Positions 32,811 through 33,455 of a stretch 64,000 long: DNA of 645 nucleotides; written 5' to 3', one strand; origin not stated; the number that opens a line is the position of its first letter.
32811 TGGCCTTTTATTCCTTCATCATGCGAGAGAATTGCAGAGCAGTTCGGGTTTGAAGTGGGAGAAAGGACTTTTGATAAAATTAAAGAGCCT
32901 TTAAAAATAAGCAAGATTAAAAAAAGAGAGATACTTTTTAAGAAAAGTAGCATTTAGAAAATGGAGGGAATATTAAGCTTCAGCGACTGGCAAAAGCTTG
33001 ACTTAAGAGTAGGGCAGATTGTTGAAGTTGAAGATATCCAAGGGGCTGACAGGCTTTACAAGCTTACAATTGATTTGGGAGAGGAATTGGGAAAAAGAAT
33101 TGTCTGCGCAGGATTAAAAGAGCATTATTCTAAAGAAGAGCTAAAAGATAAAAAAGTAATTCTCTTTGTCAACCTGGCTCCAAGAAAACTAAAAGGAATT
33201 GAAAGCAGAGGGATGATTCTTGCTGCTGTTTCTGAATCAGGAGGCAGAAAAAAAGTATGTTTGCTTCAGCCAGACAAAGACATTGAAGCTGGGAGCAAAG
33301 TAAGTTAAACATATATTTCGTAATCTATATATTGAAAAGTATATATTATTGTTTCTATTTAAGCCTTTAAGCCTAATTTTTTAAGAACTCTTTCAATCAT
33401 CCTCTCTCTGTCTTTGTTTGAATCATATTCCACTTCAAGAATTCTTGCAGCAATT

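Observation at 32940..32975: In-frame TAG separates the MetRS core from its Trbp111-like tRNA-binding domain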

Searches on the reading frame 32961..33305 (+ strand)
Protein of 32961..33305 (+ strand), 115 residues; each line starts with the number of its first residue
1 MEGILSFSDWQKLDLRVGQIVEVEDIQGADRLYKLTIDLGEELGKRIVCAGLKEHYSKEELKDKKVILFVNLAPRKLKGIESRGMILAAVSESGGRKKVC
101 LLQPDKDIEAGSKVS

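Call 7: search_protein_families(library=pfam, proteins=[window:32961-33305:+])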
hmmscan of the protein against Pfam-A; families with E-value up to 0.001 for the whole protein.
window:32961-33305:+ (115 aa): 1 family
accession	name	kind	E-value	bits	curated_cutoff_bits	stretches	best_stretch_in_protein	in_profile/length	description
PF01588.26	tRNA_bind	-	4.9e-27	94.3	27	1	15-113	1-96/96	Putative tRNA binding domain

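Call 8: search_protein_families(library=ncbifam, proteins=[window:32961-33305:+])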
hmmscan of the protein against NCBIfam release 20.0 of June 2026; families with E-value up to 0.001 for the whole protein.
window:32961-33305:+ (115 aa): 11 families
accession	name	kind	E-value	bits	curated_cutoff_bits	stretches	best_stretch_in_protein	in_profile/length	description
TIGR00399.1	metG_C_term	equivalog_domain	2.6e-34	118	116.65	1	6-114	35-138/139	methionine--tRNA ligase subunit beta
NF001100.0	PRK00133.1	equivalog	2.1e-33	115.8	587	1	5-114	571-675/676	methionine--tRNA ligase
NF008900.0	PRK12267.1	equivalog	7.6e-29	100.7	598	1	5-115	543-648/648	methionine--tRNA ligase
NF007494.0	PRK10089.1-3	equivalog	5.8e-24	84.2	109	1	5-114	4-111/112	tRNA-binding protein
TIGR02222.1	chap_CsaA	subfamily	4.6e-23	81.2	119.65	1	8-114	2-106/107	export-related chaperone CsaA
NF007492.0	PRK10089.1-1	equivalog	2.5e-21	75.7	150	1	5-114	4-109/110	tRNA-binding protein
NF007495.0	PRK10089.1-4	equivalog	1.1e-19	71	117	1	5-114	5-112/113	tRNA-binding protein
NF007496.0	PRK10089.1-5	equivalog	5.2e-18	65.2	171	1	6-115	3-109/109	chaperone CsaA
NF007493.0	PRK10089.1-2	equivalog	3.1e-16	59.4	160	1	5-114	4-111/112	tRNA-binding protein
TIGR00472.1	pheT_bact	equivalog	3.5e-06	25.6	402.65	1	13-89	45-123/798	phenylalanine--tRNA ligase subunit beta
NF045760.1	YtpR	equivalog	0.00015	21.6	100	0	14-51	82-117/185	YtpR family tRNA-binding protein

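Call 18: find_homologous_proteins(query=window:32961-33305:+, max_evalue=1e-10)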
Query seq(115 aa) (115 aa): 648 proteins with E <= 1e-10 among 657 candidates; the best 120 are listed.
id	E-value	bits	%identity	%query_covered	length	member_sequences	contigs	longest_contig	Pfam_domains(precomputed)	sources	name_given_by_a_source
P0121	1.7e-66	239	100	100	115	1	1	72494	PF01588.27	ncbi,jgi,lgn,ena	-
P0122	2.5e-48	180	77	100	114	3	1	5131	PF01588.27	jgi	jgi:methionyl-tRNA synthetase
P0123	2.9e-48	180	75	99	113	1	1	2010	PF01588.27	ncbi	-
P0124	4.5e-48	180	75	99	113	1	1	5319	PF01588.27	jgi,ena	jgi:methionyl-tRNA synthetase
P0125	1.1e-47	178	73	99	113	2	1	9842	PF01588.27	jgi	jgi:methionyl-tRNA synthetase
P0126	1.9e-47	178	72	99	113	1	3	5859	PF01588.27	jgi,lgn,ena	jgi:methionyl-tRNA synthetase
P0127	6.1e-47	176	75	98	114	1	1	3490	PF01588.27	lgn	-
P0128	6.2e-47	176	74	98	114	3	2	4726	PF01588.27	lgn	-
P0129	8.7e-47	176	75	98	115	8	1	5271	PF01588.27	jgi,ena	-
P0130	1.7e-46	175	74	99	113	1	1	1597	PF01588.27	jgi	jgi:methionyl-tRNA synthetase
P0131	2.4e-46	174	71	99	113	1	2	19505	PF01588.27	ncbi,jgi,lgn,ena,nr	ncbi:methionine--tRNA ligase subunit beta [Candidatus Pacearchaeota archaeon CG10_big_fil_rev_8_21_1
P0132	2.6e-46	174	74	99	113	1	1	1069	PF01588.27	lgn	-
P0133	4.0e-46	173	70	98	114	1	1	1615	PF01588.27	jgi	-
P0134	4.1e-46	173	74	98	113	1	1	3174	PF01588.27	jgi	jgi:methionine--tRNA ligase beta chain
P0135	6.5e-46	173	71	99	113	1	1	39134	PF01588.27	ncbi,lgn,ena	-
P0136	6.7e-46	173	70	99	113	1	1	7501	PF01588.27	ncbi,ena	ncbi:MAG: methionine--tRNA ligase subunit beta [Nanoarchaeota archaeon]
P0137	6.8e-46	173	71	98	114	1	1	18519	PF01588.27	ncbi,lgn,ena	-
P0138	7.2e-46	173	74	98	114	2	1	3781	PF01588.27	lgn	-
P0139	1.2e-45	172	72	97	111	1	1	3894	PF01588.27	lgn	-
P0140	1.6e-45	171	74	97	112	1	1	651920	PF01588.27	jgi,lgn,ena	-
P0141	1.8e-45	171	72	98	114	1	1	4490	PF01588.27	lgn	-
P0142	2.6e-45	171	73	99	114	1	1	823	PF01588.27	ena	-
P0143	2.6e-45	171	61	99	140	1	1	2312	PF01588.27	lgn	-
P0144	2.7e-45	171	69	98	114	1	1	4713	PF01588.27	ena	-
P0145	2.9e-45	171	71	99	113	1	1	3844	PF01588.27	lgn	-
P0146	3.4e-45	170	68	99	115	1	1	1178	PF01588.27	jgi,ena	-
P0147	4.9e-45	170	70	100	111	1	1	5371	PF01588.27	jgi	-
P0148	5.6e-45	170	72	99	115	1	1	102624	PF01588.27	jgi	-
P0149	5.7e-45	170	71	98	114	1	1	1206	PF01588.27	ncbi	-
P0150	6.2e-45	170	73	97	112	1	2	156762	PF01588.27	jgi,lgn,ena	-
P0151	6.4e-45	170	73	99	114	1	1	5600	PF01588.27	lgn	-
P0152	6.4e-45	170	70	98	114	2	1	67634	PF01588.27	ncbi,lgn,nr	ncbi:MAG: methionine--tRNA ligase subunit beta [Candidatus Pacearchaeota archaeon]|nr:methionine--tR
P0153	6.7e-45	169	63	99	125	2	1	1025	PF01588.27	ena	-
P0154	7.1e-45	169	70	99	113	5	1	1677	PF01588.27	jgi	jgi:methionyl-tRNA synthetase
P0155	7.3e-45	169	69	99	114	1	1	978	PF01588.27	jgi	jgi:methionyl-tRNA synthetase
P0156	8.5e-45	169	73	98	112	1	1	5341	PF01588.27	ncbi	-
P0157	8.5e-45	169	70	99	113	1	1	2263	PF01588.27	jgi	jgi:methionine--tRNA ligase beta chain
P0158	8.6e-45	169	69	99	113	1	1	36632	PF01588.27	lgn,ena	-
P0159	9.7e-45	169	70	100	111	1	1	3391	PF01588.27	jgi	-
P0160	9.8e-45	169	68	98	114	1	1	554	PF01588.27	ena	-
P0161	1.1e-44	169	72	98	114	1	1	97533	PF01588.27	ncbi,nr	ncbi:Methionine--tRNA ligase [uncultured archaeon]|nr:Methionine--tRNA ligase [uncultured archaeon]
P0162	1.1e-44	169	73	96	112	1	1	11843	PF01588.27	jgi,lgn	jgi:methionine--tRNA ligase beta chain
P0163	1.1e-44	169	71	96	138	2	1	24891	PF01588.27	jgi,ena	-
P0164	1.2e-44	169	68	99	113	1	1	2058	PF01588.27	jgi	jgi:methionyl-tRNA synthetase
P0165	1.2e-44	169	70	99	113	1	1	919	PF01588.27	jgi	jgi:methionyl-tRNA synthetase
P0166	1.5e-44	168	68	99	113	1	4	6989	PF01588.27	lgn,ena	-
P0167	1.5e-44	168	69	99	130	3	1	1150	PF01588.27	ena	-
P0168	1.9e-44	168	68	99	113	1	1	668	PF01588.27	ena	-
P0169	2.3e-44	168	68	99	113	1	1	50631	PF01588.27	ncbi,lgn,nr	ncbi:MAG: methionine--tRNA ligase subunit beta [Nanoarchaeota archaeon]|nr:methionine--tRNA ligase s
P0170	2.9e-44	167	73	97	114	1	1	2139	PF01588.27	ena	-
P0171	3.2e-44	167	70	98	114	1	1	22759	PF01588.27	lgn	-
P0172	3.4e-44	167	74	100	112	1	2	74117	PF01588.27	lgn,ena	-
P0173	3.5e-44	167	68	98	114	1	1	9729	PF01588.27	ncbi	-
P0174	4.1e-44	167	68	99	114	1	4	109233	PF01588.27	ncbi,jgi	-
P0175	4.7e-44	167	74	98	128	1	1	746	PF01588.27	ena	-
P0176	5.0e-44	167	69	98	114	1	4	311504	PF01588.27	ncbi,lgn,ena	ncbi:MAG: methionine--tRNA ligase subunit beta [Candidatus Nanoarchaeia archaeon]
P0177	6.3e-44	166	69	99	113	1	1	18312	PF01588.27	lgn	-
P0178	6.5e-44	166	70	100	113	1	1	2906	PF01588.27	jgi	jgi:methionyl-tRNA synthetase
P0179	6.6e-44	166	68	99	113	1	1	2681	PF01588.27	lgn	-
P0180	6.6e-44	166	71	98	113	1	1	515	PF01588.27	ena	-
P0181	6.9e-44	166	71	98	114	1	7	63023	PF01588.27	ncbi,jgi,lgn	jgi:methionyl-tRNA synthetase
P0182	7.0e-44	166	71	98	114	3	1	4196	PF01588.27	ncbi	-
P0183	8.4e-44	166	70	99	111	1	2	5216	PF01588.27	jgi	jgi:methionyl-tRNA synthetase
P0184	9.3e-44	166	72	100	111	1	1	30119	PF01588.27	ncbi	ncbi:methionine--tRNA ligase subunit beta [Nanoarchaeota archaeon]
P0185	1.1e-43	165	71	100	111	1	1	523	PF01588.27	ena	-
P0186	1.2e-43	165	71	99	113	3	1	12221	PF01588.27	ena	-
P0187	1.3e-43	165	71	98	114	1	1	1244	PF01588.27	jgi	jgi:methionyl-tRNA synthetase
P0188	1.3e-43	165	70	98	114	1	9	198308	PF01588.27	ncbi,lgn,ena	-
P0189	1.4e-43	165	68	99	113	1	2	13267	PF01588.27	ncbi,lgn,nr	ncbi:methionine--tRNA ligase subunit beta [Candidatus Pacearchaeota archaeon]|nr:methionine--tRNA li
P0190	1.5e-43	165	67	99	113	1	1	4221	PF01588.27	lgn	-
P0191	1.9e-43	165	70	100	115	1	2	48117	PF01588.27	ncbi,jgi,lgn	-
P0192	2.0e-43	165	69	96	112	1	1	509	PF01588.27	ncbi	-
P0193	2.0e-43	165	66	99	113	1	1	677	PF01588.27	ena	-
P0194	2.2e-43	165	67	99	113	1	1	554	PF01588.27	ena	-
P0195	2.3e-43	165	66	99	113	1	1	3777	PF01588.27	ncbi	-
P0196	2.3e-43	165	69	98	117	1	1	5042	PF01588.27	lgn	-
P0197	2.4e-43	164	71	98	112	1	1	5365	PF01588.27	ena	-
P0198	2.4e-43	164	72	99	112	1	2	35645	PF01588.27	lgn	-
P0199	2.5e-43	164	68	99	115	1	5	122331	PF01588.27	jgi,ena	-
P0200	2.7e-43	164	69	99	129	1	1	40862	PF01588.27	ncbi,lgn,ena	-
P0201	2.9e-43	164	67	98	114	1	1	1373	PF01588.27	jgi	jgi:methionyl-tRNA synthetase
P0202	3.1e-43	164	68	99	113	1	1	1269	PF01588.27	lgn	-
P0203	3.2e-43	164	70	97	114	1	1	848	PF01588.27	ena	-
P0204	3.5e-43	164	70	98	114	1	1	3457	PF01588.27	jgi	jgi:methionyl-tRNA synthetase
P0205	4.4e-43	164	72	98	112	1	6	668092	PF01588.27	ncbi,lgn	-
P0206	4.6e-43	164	71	98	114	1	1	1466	PF01588.27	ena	-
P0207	4.7e-43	164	71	99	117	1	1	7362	PF01588.27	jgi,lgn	jgi:methionyl-tRNA synthetase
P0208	5.2e-43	163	71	98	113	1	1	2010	PF01588.27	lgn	-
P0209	5.6e-43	163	71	98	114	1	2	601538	PF01588.27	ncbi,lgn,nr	ncbi:MAG: methionine--tRNA ligase subunit beta [Candidatus Nanoarchaeia archaeon]|nr:methionine--tRN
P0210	6.4e-43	163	70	99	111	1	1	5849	PF01588.27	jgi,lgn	jgi:methionyl-tRNA synthetase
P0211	6.8e-43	163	70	99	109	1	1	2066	PF01588.27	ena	-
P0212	7.2e-43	163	64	99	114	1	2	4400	PF01588.27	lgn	-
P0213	7.3e-43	163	71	98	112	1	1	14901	PF01588.27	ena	-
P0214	8.7e-43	163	68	99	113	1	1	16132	PF01588.27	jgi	-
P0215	8.8e-43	163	68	99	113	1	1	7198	PF01588.27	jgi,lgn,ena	-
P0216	9.9e-43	162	72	97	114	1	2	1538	PF01588.27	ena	-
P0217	1.0e-42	162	70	100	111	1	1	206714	PF01588.27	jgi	-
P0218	1.1e-42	162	69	98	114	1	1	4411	PF01588.27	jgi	jgi:methionine--tRNA ligase beta chain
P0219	1.1e-42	162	68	99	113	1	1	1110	PF01588.27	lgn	-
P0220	1.1e-42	162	72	99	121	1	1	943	PF01588.27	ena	-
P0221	1.1e-42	162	66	99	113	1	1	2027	PF01588.27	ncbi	-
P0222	1.3e-42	162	71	100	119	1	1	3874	PF01588.27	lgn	-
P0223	1.4e-42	162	68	99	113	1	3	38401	PF01588.27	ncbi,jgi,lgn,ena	-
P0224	1.4e-42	162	69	100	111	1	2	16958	PF01588.27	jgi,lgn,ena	-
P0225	1.6e-42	162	69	99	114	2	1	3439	PF01588.27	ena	-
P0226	1.8e-42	162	70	96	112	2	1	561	PF01588.27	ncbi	-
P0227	1.8e-42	162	68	99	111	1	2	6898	PF01588.27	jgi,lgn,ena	-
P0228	1.8e-42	162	70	100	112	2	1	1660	PF01588.27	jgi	-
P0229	1.8e-42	162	66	96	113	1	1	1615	PF01588.27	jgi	jgi:methionine--tRNA ligase beta chain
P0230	2.2e-42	161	69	97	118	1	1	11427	PF01588.27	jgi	-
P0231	2.2e-42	161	64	100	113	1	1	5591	PF01588.27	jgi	jgi:methionyl-tRNA synthetase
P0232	3.1e-42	161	66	98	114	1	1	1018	PF01588.27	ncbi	-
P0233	3.3e-42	161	68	100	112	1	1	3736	PF01588.27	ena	-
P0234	3.4e-42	161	69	96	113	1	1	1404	PF01588.27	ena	-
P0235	3.6e-42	161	71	98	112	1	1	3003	PF01588.27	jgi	-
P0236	3.8e-42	161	69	99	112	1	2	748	PF01588.27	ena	-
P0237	3.8e-42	161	68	98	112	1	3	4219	PF01588.27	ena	-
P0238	3.9e-42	161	67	99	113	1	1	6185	PF01588.27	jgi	jgi:methionine--tRNA ligase beta chain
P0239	3.9e-42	161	66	98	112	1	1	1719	PF01588.27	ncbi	-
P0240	4.0e-42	161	71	99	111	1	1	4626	PF01588.27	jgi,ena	-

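Call 23: list_cluster_members(proteins=[P0001, P0121])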
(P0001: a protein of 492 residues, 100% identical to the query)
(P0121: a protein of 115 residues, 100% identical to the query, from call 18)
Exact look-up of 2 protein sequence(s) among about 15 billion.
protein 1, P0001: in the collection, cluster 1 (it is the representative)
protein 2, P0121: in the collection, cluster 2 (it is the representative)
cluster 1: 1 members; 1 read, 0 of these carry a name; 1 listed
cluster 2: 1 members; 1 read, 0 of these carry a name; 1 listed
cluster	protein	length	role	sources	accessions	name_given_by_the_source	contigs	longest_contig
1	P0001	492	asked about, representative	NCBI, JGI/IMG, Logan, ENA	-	-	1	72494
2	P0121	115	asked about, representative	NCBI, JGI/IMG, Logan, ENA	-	-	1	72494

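Call 25: search_solved_structures(query=window:32961-33305:+, max_evalue=0.00001)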
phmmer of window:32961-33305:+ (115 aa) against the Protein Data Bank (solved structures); distinct sequences matched with E-value up to 0.00001: 28.
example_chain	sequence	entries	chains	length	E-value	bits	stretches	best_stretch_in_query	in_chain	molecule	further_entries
1mkh_A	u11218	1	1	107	4.4e-27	97.6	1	6-114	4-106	C-terminal domain of Methionyl-tRNA synthetase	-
1rqg_A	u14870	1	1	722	1.5e-25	92.6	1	4-114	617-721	Methionyl-tRNA synthetase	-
5h34_A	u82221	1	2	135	2.9e-25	91.7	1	3-114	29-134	Methionine-tRNA ligase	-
1pyb_A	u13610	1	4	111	5.3e-24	87.6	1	4-115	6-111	tRNA-binding protein Trbp111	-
8vtz_A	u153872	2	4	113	5.6e-24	87.5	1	4-115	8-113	Methionyl-tRNA synthetase beta subunit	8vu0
7d8r_A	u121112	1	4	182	3.7e-23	84.9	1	5-115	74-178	Microphthalmia-associated transcription factor,Methionyl-tRNA synthetase beta subunit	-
7d8s_A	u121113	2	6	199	4.7e-23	84.6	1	5-115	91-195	Microphthalmia-associated transcription factor,Methionyl-tRNA synthetase beta subunit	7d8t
1ntg_A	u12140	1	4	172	1.4e-17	67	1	12-104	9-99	Tyrosyl-tRNA synthetase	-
4up7_A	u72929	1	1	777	2.4e-17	66.2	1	9-112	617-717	LYSINE--TRNA LIGASE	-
38li_A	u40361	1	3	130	2.6e-17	66.1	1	5-112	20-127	Methionine--tRNA ligase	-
4up8_A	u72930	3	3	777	4.1e-17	65.4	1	9-112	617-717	LYSINE--TRNA LIGASE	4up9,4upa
3ers_X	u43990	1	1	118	1.2e-15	60.8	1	5-114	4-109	tRNA-binding protein ygjH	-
2nzh_A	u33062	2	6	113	2.2e-15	59.9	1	7-114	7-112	Protein csaA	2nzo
4r1j_A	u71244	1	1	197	2.4e-15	59.8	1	12-114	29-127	GU4 nucleic-binding protein 1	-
6wq6_A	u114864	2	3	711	9e-15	57.9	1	3-111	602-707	Methionine--tRNA ligase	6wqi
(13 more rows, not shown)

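Call 42: find_encoding_contigs(protein=P0122, flank=3000, max_places=2)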
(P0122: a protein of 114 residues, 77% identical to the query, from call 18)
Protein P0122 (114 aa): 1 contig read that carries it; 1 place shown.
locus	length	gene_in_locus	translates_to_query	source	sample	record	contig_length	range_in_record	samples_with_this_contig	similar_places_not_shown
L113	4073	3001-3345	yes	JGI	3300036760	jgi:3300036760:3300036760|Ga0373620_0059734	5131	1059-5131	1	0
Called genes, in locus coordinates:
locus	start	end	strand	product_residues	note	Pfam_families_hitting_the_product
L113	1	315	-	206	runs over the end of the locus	PF13240:Zn_Ribbon_1 (weak)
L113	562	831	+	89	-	-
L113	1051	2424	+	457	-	PF00133:tRNA-synt_1, PF09334:tRNA-synt_1g, PF00133:tRNA-synt_1, PF01406:tRNA-synt_1e (weak), PF08264:Anticodon_1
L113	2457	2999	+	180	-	-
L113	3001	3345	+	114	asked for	PF01588:tRNA_bind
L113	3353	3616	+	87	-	PF26092:T4_Y16D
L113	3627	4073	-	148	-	?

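Call 43: find_encoding_contigs(protein=P0124, flank=3000, max_places=2)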
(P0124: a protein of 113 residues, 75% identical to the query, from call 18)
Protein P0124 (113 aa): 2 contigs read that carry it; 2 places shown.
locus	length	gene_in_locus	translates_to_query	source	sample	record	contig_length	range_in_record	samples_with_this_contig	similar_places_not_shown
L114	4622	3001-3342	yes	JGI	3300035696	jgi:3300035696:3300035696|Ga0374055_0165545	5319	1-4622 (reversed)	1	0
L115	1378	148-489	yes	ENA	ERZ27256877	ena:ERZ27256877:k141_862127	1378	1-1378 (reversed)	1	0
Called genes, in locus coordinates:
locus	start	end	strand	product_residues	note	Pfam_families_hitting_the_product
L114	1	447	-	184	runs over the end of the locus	PF00300:His_Phos_1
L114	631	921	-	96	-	-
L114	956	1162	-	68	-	-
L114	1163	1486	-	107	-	-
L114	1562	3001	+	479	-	PF00133:tRNA-synt_1, PF01406:tRNA-synt_1e, PF09334:tRNA-synt_1g, PF19303:Anticodon_3 (weak), PF08264:Anticodon_1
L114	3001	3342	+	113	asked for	PF01588:tRNA_bind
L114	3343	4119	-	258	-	PF01656:CbiA, PF06564:CBP_BcsQ, PF09140:MipZ (weak), PF10609:ParA, PF13614:AAA_31, PF13500:AAA_26, PF00142:Fer4_NifH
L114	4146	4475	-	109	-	-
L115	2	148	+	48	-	?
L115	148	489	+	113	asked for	PF01588:tRNA_bind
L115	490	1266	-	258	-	PF01656:CbiA, PF06564:CBP_BcsQ, PF09140:MipZ (weak), PF10609:ParA, PF13614:AAA_31, PF13500:AAA_26, PF00142:Fer4_NifH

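Call 44: find_encoding_contigs(protein=P0125, flank=3000, max_places=2)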
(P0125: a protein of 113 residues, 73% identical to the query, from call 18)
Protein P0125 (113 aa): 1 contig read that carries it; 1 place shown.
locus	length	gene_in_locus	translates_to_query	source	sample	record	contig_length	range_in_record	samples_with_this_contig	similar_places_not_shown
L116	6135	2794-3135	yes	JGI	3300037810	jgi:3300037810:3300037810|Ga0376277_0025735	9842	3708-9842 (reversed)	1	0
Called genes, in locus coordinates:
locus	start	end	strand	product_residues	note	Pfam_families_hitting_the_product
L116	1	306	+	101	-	?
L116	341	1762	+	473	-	PF00133:tRNA-synt_1, PF01406:tRNA-synt_1e (weak), PF09334:tRNA-synt_1g, PF00133:tRNA-synt_1, PF01406:tRNA-synt_1e (weak), PF19303:Anticodon_3 (weak), PF08264:Anticodon_1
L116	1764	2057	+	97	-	PF12961:DUF3850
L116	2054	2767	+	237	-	-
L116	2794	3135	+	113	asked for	PF01588:tRNA_bind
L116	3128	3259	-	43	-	-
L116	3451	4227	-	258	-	PF01656:CbiA, PF06564:CBP_BcsQ, PF09140:MipZ (weak), PF10609:ParA, PF13614:AAA_31, PF13500:AAA_26 (weak), PF00142:Fer4_NifH (weak)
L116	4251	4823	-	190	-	-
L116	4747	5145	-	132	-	PF00293:NUDIX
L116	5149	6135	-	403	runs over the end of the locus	PF02073:Peptidase_M29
